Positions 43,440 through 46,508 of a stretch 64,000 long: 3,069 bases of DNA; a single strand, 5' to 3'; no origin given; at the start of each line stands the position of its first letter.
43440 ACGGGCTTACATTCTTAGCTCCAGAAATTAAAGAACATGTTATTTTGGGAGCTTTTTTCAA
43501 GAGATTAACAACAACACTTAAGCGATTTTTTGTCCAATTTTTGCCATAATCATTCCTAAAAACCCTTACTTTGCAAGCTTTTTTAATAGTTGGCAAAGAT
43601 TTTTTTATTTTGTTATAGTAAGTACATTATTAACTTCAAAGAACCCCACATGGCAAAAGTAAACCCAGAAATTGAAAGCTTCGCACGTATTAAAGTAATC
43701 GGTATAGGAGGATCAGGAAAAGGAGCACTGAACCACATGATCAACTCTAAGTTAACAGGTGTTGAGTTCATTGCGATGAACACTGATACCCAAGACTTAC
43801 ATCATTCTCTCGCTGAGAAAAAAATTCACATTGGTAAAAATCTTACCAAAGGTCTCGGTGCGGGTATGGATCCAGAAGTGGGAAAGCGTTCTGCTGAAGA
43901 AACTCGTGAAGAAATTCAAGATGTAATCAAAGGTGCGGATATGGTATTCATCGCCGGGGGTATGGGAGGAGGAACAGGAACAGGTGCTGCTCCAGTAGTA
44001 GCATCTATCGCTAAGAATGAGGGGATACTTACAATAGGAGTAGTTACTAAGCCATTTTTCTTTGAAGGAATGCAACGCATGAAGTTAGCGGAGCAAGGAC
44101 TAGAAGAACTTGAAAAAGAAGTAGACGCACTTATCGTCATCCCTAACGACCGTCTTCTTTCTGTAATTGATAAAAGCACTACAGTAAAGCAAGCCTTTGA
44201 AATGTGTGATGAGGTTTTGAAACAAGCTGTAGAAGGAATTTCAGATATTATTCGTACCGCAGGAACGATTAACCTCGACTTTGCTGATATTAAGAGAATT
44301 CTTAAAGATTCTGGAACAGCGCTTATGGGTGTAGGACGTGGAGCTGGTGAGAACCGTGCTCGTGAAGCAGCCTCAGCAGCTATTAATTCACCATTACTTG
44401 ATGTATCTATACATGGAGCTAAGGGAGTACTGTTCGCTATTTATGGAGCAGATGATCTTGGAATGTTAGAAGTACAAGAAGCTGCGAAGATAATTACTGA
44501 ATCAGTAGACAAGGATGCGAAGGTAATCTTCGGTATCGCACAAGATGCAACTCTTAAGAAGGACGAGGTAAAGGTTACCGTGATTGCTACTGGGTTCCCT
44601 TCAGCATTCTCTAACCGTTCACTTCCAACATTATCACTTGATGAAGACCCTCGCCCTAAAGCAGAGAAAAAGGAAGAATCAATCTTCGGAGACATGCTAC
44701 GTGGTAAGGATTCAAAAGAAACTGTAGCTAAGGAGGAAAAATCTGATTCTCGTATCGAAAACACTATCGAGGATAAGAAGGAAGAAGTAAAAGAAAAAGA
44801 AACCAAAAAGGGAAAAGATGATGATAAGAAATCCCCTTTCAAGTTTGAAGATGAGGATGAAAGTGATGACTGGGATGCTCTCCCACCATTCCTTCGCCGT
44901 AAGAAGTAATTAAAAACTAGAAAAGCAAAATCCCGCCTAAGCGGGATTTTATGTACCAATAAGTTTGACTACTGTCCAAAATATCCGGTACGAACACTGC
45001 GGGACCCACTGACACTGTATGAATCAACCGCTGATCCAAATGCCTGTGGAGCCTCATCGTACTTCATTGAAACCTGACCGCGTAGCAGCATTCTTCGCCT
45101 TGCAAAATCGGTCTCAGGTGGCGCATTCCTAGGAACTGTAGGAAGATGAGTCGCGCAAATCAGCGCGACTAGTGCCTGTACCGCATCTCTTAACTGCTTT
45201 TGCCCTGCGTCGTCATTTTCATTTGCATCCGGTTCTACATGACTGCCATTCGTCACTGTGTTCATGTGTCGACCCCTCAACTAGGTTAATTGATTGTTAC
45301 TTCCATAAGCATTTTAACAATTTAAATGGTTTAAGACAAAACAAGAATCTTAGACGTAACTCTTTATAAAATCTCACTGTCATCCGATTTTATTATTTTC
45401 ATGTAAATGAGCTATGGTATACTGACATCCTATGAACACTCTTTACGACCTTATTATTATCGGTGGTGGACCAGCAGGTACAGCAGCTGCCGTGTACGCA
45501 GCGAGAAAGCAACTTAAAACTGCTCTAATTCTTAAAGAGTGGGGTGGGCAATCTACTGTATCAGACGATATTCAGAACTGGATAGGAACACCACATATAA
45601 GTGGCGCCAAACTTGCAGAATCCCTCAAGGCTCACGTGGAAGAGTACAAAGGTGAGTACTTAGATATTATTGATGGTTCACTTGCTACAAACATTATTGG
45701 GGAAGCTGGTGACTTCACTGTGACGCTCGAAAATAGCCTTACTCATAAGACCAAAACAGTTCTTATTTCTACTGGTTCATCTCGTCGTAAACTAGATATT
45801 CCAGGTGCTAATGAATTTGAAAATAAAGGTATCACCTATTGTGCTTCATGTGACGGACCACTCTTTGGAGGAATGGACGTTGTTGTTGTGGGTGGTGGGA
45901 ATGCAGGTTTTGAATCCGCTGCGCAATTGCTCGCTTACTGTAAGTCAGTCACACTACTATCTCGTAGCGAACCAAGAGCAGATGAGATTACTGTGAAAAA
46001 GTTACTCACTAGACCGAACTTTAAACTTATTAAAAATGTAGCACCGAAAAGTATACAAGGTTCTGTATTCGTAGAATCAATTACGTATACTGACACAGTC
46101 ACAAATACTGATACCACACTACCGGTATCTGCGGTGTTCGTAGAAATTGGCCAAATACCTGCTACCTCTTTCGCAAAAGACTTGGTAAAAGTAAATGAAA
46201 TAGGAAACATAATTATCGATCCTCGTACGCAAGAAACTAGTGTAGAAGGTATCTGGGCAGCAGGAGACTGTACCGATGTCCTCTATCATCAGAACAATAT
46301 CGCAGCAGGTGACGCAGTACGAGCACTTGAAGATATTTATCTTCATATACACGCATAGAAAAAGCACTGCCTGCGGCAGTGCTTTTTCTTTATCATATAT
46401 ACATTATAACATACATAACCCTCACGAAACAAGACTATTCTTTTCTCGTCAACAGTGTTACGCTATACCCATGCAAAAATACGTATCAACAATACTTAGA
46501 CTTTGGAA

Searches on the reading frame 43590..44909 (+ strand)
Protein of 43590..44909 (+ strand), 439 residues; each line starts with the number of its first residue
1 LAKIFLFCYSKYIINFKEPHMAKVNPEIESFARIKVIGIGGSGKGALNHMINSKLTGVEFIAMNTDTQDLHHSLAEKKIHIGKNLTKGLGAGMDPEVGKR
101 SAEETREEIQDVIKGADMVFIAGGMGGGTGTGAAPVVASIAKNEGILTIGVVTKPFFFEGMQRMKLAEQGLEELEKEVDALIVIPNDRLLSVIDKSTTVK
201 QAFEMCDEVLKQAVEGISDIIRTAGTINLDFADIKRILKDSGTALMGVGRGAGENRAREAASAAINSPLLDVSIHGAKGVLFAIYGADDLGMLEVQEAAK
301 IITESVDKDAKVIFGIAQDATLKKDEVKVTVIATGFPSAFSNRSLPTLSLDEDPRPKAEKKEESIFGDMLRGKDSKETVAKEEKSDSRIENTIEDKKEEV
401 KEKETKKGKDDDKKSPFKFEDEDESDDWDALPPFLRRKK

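Call 56: search_protein_families(library=pfam, proteins=[window:43590-44909:+], max_evalue=0.001)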
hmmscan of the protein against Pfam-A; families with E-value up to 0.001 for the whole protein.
window:43590-44909:+ (439 aa): 2 families
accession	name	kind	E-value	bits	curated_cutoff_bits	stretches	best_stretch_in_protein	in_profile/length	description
PF00091.31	Tubulin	-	9.6e-49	166.7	33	1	33-193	1-189/190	Tubulin/FtsZ family, GTPase domain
PF12327.13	FtsZ_C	-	4.1e-30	104.4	27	1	242-336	1-94/95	FtsZ family, C-terminal domain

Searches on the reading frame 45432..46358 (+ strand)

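Call 56: search_protein_families(library=pfam, proteins=[window:45432-46358:+], max_evalue=0.001)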
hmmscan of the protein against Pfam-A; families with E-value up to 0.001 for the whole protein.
window:45432-46358:+ (308 aa): 14 families
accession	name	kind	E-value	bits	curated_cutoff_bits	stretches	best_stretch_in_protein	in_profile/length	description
PF07992.20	Pyr_redox_2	-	3.7e-43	148.4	26.1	1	5-287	1-283/291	Pyridine nucleotide-disulphide oxidoreductase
PF13738.12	Pyr_redox_3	-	8.6e-23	81.5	30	1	51-278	73-305/305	Pyridine nucleotide-disulphide oxidoreductase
PF01134.28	GIDA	-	6.4e-12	45.7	22.1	1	6-82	1-69/391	Glucose inhibited division protein A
PF12831.13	FAD_oxidored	-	6.5e-12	45.9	27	1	6-71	1-70/416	FAD dependent oxidoreductase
PF00890.30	FAD_binding_2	-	5.2e-11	42.8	20.4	1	6-71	1-66/414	FAD binding domain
PF01266.30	DAO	-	3.9e-08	33.7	27.9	1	6-40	1-36/353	FAD dependent oxidoreductase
PF00070.33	Pyr_redox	-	7.1e-08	33.3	22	1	150-220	2-80/82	Pyridine nucleotide-disulphide oxidoreductase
PF03486.20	HI0933_like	-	7.5e-08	32.6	50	0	6-33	2-29/244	HI0933-like protein Rossmann domain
PF01946.23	Thi4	-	3.2e-06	27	26.2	0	5-34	18-48/235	Thi4 family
PF05834.18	Lycopene_cycl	-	5.3e-05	22.9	23.4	0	6-33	1-30/380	Lycopene cyclase protein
PF13450.12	NAD_binding_8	-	0.00016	22.3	21.9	0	9-33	1-25/68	NAD(P)-binding Rossmann-like domain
PF01494.25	FAD_binding_3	-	0.00021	21.1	22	0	148-183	2-37/349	FAD binding domain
PF13241.12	NAD_binding_7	-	0.00028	21.9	22.1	0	147-190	7-46/104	Putative NAD(P)-binding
PF01262.27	AlaDh_PNT_C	-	0.00063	19.7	23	0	149-187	30-68/214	Alanine dehydrogenase/PNT, C-terminal domain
